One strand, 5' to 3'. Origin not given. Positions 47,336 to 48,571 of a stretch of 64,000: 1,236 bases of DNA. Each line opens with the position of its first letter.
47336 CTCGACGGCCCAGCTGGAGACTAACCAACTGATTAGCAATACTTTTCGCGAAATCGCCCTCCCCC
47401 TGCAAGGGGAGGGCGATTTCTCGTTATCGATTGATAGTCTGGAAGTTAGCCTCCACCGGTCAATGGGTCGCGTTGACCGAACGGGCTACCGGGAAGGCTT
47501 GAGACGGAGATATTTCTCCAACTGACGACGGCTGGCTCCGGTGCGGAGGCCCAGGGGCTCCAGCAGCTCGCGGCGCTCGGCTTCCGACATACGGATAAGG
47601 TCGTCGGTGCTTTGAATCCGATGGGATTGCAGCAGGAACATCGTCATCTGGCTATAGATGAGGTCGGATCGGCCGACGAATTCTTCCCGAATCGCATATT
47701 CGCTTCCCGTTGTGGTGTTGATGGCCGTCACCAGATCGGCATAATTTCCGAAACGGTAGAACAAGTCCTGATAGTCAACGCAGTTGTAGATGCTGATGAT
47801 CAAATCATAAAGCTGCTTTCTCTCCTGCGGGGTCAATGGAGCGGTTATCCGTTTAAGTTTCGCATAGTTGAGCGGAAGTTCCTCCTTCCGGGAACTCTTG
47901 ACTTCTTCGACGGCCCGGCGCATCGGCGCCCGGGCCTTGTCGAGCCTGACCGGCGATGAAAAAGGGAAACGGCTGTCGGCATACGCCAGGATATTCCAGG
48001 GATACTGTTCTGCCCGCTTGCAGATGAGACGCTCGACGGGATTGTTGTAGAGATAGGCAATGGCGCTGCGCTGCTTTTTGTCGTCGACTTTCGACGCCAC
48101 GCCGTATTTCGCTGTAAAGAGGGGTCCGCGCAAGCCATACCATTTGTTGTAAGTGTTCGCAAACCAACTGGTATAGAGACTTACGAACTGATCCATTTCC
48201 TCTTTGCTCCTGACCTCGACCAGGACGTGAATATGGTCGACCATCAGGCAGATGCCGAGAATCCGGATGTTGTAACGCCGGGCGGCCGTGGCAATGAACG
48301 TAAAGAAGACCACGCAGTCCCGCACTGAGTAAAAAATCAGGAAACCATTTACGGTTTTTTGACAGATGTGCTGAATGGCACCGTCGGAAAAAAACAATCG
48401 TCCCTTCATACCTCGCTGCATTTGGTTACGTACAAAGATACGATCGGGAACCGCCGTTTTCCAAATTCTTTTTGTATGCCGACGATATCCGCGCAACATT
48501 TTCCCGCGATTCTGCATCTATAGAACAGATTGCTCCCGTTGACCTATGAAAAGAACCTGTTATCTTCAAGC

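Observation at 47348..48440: HUH/Y1 (RAYT/IS200-like) transposase gene abutting a family of ~110-bp long-hairpin repeats: candidate REPIN-RAYT system in a Bacteroidota genome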

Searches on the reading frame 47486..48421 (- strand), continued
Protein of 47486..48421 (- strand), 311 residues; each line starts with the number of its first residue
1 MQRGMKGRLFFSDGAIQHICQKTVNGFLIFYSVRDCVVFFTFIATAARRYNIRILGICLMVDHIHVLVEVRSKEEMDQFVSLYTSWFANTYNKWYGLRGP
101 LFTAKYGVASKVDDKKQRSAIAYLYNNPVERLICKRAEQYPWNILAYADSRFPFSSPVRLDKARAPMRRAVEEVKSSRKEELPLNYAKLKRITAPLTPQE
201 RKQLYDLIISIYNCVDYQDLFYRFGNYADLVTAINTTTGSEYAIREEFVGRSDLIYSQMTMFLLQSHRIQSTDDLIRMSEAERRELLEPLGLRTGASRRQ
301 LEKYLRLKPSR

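Call 65: search_solved_structures(query=A2, max_evalue=10, show_alignments=2)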
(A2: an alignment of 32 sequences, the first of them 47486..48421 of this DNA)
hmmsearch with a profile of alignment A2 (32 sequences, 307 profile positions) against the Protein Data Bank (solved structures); distinct sequences matched with E-value up to 10: 8.
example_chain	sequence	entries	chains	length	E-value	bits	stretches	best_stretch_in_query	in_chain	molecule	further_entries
2xm3_A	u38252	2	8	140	0.0091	18.3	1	38-86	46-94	TRANSPOSASE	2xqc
2xo6_A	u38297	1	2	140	0.0094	18.2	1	38-86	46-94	TRANSPOSASE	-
2xma_A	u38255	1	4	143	0.0096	18.2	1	38-86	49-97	TRANSPOSASE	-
2ec2_A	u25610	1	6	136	0.07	15.3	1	38-102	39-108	136aa long hypothetical transposase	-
2f4f_A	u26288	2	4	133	0.14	14.3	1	38-105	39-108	Transposase, putative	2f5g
2a6m_A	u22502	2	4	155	0.17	14.1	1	38-89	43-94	ISHp608 transposase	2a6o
2vhg_A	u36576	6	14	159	0.17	14.1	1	38-89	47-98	TRANSPOSASE ORFA | Putative transposase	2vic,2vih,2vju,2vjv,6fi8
9ugr_A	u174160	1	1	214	0.62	12.2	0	213-300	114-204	Syn-F4-Link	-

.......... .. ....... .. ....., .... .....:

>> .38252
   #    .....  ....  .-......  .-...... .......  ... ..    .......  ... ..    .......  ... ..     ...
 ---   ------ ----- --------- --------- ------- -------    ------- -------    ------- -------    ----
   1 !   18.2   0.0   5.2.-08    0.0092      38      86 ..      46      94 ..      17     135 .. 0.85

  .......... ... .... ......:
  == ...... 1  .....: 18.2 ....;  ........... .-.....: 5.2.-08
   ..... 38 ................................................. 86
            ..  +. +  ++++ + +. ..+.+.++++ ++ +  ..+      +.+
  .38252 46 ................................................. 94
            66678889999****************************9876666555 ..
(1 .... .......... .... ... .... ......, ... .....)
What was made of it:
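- The profile search against PDB sequences hits IS200/IS605 TnpAs weakly around HUH (call 65).
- Tried and rejected: The profile search gave only weak IS200/IS605 hits around HUH (call 65), so the RAYT assignment rests on the NCBIfam ranking, the motif and the fold.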

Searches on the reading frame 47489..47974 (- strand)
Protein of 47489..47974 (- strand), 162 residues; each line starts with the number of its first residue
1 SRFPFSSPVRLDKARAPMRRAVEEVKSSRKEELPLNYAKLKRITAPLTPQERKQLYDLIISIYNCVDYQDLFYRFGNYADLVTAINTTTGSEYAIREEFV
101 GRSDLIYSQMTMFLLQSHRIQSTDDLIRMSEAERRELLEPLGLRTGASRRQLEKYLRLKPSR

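Call 46: search_solved_structures(query=A5, max_evalue=10, show_alignments=2)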
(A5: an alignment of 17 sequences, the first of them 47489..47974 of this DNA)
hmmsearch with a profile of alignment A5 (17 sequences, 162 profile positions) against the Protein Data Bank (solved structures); distinct sequences matched with E-value up to 10: 2.
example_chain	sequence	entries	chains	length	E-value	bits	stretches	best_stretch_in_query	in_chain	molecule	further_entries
9ugr_A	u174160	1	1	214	0.4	13.6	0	68-148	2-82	Syn-F4-Link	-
3pnz_A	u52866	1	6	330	0.95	12.4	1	21-56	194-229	Phosphotriesterase family protein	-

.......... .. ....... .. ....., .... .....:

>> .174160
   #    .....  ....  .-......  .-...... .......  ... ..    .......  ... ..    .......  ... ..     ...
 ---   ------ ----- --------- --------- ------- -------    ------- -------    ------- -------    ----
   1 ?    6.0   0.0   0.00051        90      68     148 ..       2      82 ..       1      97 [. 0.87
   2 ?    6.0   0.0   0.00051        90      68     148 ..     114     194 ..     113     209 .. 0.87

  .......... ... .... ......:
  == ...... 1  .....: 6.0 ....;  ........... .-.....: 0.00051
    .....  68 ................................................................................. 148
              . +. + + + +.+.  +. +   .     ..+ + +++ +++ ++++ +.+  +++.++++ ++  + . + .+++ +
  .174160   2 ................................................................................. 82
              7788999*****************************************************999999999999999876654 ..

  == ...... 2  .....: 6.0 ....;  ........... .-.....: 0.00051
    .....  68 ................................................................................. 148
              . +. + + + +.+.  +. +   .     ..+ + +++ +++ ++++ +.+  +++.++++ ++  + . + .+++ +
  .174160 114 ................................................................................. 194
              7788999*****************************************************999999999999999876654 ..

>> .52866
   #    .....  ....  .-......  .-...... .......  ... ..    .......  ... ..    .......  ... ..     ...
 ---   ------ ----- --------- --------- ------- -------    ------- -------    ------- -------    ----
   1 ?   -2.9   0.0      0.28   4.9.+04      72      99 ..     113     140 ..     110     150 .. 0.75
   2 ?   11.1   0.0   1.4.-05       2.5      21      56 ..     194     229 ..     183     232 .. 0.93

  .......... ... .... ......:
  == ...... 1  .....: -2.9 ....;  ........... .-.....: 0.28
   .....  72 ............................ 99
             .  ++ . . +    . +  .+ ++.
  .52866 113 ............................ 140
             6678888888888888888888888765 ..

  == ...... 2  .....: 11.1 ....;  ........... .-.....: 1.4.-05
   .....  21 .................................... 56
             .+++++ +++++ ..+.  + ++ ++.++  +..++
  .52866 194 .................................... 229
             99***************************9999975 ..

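Call 51: predict_structure(alignment_id=A5)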
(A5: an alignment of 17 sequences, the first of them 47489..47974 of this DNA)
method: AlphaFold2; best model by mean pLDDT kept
length: 162 residues; sequences in the alignment: 17
mean_pLDDT: 78.8   pTM: 0.42
mean pLDDT of the five models: 78.8, 78.2, 76.3, 75.6, 75.0
residues with pLDDT >= 90: 50; 70-90: 65; 50-70: 31; < 50: 16
segments of 3 or more residues with pLDDT < 50: 88-102
pLDDT, mean of each block of 10 residues (from residue 1): 72 92 92 85 93 87 66 63 56 40 72 90 86 93 89 87 62
secondary structure, 60 per line:
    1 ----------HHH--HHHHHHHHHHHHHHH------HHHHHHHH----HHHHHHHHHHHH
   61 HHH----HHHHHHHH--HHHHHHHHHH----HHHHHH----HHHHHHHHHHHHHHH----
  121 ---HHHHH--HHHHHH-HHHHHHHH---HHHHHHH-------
elements in order: H16-30 H37-44 H49-63 H68-75 H78-87 H92-97 H102-116 H124-128 H131-136 H138-145 H149-155

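Call 55: search_protein_families(library=pfam, alignment_id=A5, max_evalue=1)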
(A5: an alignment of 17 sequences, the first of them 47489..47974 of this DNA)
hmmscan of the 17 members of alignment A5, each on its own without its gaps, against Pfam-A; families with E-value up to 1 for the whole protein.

A. member 1, window:47489-47974:- (162 aa): 0 families

B. families by the number of members that match (of 17 scanned): 10 families
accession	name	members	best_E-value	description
PF13384.12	HTH_23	2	0.0033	Homeodomain-like domain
PF23183.1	bHLH_NPAS4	1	0.05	NPAS4 bHLH domain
PF14842.11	FliG_N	1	0.072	FliG N-terminal domain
PF24402.1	iHKD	1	0.09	Inactive HKD-Rease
PF23158.1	DUF7056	1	0.13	Domain of unknown function (DUF7056)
PF06490.17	FleQ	1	0.13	Flagellar regulatory protein FleQ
PF20343.3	DUF6638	1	0.14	Family of unknown function (DUF6638)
PF14848.11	HU-DNA_bdg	1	0.15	DNA-binding domain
PF04931.18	DNA_pol_phi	1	0.19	DNA polymerase phi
PF21590.2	AP5B1_C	1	0.28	AP5B1, C-terminal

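Call 57: fold_search(model_id=the predicted structure, library=pdb)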
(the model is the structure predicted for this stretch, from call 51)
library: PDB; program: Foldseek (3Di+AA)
matches with E <= 10: 13; with E <= 0.001: 0
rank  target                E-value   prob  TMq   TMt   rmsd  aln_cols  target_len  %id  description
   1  4eqq_A                3.2e+00  0.12  0.20  0.30  14.4       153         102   10  Structure of Ltp, a superinfection exclusion protein from the Streptococcus thermophilus temperate phage TP-J34 (released 2013-06-05)
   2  7dw5_A                3.8e+00  0.06  0.18  0.21  15.7       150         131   12  Crystal structure of DUX4 HD1-HD2 domain complexed with ERG sites (released 2021-11-03)
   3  3j6b_L                4.2e+00  0.13  0.23  0.18  12.1       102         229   19  Structure of the yeast mitochondrial large ribosomal subunit (released 2014-04-09)
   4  9hlz_LL               4.2e+00  0.13  0.24  0.17  10.7       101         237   19  Translational activators Aep1, Aep2 and Atp25 in complex with mRNA and the yeast mitochondrial ribosome (released 2025-12-17)
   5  9c39_C                6.6e+00  0.06  0.14  0.16  11.3        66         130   14  Bacteriophage Sf14 neck C6 reconstruction (released 2025-02-05)
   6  9lth                  7.0e+00  0.02  0.14  0.12  14.4       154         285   16  Crystal structure of transcriptional regulator (NrpR) from Streptococcus salivarius K12 (released 2025-05-21)
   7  9ynw_H                7.3e+00  0.03  0.21  0.12  20.2       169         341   16  Tra1, Core and minimal HAT modules of ctSAGA, composite. (released 2025-12-03)
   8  4eqq_B                8.1e+00  0.07  0.20  0.31  14.6       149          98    9  Structure of Ltp, a superinfection exclusion protein from the Streptococcus thermophilus temperate phage TP-J34 (released 2013-06-05)
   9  3dfg                  8.1e+00  0.06  0.23  0.26  12.6       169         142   12  Crystal Structure of RecX: A Potent Inhibitor Protein of RecA from Xanthomonas campestris (released 2008-11-04)
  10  4txp_A                8.1e+00  0.04  0.21  0.22  18.1       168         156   14  Crystal structure of LIP5 N-terminal domain (released 2015-02-11)
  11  9ynv_H                8.6e+00  0.08  0.21  0.33   7.2        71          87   18  Histone Acetyl Transferase (HAT) module of ctSAGA (released 2025-12-03)
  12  2r5z_A                8.6e+00  0.06  0.20  0.34  11.2        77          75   17  Structure of Scr/Exd complex bound to a DNA sequence derived from the fkh gene (released 2008-02-05)
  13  2ii2                  9.0e+00  0.04  0.22  0.13  15.1       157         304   16  Crystal Structure of Alpha-11 Giardin (released 2007-04-17)
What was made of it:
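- Tried and rejected: C-terminal domain: no Pfam hit (call 55), no PDB sequence hit (call 46) and no Foldseek hit better than E = 3 (call 57).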

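Call 61: search_protein_representatives(alignment_id=A5)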
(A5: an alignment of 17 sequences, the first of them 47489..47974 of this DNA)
Query: 17 sequences, 162 profile positions. Proteins with E-value up to 0.001 (for the whole library): 454; up to 1e-10: 390; up to 1e-30: 140. The best 150 are listed.
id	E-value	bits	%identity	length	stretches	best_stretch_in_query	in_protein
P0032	5.0e-63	228.0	-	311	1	1-159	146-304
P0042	1.8e-61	222.9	-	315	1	1-161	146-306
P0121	2.1e-57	209.7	-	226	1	2-159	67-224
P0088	3.5e-55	202.5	-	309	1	2-160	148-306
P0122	4.9e-55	202.0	-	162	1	2-158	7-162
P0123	1.6e-53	197.1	-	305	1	2-158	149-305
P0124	2.6e-51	189.9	-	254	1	1-160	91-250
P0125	5.7e-51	188.8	-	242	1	1-160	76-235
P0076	1.2e-50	187.8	-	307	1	2-159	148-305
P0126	1.5e-50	187.4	-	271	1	2-159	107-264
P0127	3.4e-50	186.2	-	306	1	1-160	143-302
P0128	5.3e-47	175.9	-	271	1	3-160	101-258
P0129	2.3e-46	173.8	-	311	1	2-159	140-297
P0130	1.6e-45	171.1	-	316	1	1-160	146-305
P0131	2.1e-45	170.7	-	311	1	1-160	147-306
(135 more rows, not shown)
